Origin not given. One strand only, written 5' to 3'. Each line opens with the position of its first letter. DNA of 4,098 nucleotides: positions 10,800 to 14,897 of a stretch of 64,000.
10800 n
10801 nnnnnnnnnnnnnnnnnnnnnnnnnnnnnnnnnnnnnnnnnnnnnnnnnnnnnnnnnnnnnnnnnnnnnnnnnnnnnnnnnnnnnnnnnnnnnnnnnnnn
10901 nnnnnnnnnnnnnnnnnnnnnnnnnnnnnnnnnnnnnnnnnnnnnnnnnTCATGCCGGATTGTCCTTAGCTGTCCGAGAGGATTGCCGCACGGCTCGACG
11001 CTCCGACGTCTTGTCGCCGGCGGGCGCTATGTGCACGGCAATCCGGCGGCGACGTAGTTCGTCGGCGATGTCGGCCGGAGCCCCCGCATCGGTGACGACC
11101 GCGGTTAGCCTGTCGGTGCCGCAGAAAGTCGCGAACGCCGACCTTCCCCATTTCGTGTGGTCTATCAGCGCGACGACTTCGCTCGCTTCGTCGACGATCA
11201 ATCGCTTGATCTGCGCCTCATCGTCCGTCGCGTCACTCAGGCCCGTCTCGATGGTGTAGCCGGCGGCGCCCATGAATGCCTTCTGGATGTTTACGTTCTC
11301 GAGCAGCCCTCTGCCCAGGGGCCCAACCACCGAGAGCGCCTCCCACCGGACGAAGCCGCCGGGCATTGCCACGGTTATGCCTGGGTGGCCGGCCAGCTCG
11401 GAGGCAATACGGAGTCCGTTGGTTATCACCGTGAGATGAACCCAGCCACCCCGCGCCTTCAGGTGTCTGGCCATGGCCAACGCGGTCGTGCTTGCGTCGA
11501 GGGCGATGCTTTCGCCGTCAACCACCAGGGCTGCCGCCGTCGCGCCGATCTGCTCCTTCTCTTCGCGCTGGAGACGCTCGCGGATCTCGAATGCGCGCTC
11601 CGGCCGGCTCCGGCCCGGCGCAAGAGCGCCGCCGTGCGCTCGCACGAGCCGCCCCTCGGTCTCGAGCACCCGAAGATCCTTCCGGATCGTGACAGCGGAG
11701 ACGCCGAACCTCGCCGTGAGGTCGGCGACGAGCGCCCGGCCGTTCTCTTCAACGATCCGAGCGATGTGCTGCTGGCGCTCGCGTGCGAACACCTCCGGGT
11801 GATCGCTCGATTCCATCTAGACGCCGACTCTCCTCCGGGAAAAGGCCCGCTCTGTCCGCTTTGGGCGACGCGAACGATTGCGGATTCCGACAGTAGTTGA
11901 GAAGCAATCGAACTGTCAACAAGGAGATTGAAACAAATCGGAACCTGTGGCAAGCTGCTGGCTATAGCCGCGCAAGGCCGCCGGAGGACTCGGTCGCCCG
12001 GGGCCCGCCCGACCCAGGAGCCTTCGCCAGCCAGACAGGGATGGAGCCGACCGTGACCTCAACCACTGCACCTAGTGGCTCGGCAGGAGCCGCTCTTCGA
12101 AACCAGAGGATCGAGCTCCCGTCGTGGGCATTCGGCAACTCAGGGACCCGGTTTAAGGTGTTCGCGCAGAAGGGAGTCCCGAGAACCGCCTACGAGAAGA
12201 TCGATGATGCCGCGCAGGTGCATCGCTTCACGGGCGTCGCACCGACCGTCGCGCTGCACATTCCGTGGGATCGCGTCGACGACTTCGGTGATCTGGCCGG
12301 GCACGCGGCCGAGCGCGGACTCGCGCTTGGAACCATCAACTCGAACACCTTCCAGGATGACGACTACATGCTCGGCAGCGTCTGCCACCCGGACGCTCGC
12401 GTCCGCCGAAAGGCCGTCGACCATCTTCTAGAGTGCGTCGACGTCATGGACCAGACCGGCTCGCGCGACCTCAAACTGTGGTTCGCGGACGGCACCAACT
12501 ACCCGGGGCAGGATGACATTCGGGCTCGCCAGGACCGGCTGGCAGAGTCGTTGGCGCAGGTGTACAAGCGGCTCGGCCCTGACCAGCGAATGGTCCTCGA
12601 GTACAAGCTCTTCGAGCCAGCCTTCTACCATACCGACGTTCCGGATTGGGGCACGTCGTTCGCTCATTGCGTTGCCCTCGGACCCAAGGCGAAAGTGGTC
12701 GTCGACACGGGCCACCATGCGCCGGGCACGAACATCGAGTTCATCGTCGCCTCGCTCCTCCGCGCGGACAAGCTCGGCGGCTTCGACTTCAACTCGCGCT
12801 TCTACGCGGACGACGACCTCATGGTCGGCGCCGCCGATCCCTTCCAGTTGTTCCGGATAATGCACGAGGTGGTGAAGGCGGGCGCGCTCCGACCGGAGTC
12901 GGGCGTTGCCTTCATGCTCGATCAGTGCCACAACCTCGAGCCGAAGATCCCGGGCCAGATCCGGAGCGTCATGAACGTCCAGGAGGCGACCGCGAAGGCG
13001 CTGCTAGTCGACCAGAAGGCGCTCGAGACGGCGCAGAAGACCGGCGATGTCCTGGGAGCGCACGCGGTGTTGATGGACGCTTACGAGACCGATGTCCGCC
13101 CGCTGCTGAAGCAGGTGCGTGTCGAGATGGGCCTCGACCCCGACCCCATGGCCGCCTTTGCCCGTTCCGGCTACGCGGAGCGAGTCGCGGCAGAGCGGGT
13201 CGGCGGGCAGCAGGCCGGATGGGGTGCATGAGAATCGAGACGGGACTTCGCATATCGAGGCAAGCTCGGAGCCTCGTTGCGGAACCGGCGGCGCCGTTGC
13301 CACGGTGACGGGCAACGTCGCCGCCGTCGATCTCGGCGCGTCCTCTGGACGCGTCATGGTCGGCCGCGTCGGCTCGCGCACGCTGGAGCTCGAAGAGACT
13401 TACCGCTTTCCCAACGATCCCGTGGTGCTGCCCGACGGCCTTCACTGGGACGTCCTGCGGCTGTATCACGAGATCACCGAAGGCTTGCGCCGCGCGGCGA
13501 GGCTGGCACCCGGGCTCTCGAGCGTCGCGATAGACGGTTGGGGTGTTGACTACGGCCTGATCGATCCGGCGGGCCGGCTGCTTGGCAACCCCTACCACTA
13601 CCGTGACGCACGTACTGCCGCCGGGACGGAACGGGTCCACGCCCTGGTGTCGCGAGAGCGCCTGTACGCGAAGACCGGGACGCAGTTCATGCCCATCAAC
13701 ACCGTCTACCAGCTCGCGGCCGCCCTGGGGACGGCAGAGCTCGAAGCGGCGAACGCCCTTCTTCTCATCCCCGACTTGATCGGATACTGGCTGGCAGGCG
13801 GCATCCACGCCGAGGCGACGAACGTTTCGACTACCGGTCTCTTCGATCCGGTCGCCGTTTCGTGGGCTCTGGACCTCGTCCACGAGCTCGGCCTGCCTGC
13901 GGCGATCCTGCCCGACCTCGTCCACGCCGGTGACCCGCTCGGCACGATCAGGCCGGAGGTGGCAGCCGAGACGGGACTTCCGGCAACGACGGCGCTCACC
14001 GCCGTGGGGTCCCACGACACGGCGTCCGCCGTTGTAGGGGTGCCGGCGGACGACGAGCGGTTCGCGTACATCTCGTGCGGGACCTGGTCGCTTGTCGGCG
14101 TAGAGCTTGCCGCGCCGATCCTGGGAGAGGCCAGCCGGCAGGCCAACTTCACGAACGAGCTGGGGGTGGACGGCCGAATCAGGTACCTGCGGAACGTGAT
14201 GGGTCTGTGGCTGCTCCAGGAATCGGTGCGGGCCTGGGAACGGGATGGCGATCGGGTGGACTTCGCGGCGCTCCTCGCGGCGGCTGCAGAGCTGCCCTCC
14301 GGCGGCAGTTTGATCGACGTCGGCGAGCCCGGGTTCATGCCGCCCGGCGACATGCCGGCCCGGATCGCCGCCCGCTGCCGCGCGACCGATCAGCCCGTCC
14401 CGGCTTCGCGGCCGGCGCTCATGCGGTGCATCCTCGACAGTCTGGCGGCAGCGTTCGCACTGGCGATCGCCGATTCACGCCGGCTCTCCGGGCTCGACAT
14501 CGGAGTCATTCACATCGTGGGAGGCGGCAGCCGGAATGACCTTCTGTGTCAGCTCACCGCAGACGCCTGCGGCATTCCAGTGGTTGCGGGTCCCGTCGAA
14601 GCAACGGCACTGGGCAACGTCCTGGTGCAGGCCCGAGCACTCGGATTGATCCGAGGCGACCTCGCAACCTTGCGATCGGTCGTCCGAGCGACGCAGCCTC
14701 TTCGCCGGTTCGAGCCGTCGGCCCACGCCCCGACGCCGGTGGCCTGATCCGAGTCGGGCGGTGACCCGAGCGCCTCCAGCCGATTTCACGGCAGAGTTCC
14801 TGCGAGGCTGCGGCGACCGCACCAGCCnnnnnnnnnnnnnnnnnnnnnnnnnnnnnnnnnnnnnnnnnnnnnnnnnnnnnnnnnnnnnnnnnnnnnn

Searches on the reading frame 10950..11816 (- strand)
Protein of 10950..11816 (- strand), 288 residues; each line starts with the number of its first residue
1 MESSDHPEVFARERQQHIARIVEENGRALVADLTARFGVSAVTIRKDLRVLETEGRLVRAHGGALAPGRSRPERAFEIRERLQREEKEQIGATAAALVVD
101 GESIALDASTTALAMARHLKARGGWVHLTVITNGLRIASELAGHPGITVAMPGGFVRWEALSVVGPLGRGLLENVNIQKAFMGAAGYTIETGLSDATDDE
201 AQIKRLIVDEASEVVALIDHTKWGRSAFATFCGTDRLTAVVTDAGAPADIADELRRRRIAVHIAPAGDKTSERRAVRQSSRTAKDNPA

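Call 88: search_protein_families(library=pfam, proteins=[window:10950-11816:-], max_evalue=0.001)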
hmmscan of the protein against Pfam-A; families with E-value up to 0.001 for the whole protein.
window:10950-11816:- (288 aa): 4 families
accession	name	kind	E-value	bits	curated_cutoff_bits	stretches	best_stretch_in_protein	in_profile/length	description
PF00455.28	DeoRC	-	1.8e-46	158.4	31.8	1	83-243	2-159/160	DeoR C terminal sensor domain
PF08220.18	HTH_DeoR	-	6.4e-14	51.9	21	1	14-66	1-53/57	DeoR-like helix-turn-helix domain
PF00392.27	GntR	-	0.00011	22.3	27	1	24-64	19-61/64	Bacterial regulatory proteins, gntR family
PF08279.18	HTH_11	-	0.00017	21.9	25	1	14-61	1-49/55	HTH domain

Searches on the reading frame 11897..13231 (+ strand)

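Call 88: search_protein_families(library=pfam, proteins=[window:11897-13231:+], max_evalue=0.001)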
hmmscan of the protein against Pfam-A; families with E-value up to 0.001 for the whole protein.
window:11897-13231:+ (444 aa): 1 family
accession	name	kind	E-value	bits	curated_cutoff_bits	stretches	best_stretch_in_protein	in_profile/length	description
PF01261.30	AP_endonuc_2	-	3.3e-07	30.7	31.1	1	130-305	30-192/249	Xylose isomerase-like TIM barrel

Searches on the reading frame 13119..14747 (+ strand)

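Call 88: search_protein_families(library=pfam, proteins=[window:13119-14747:+], max_evalue=0.001)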
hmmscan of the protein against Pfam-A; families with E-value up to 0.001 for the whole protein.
window:13119-14747:+ (542 aa): 2 families
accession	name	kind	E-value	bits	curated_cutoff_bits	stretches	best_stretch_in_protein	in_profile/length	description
PF02782.22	FGGY_C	-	2e-44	152.2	27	1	316-507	1-197/198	FGGY family of carbohydrate kinases, C-terminal domain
PF00370.27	FGGY_N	-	3.6e-20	73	28.8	1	133-307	70-245/245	FGGY family of carbohydrate kinases, N-terminal domain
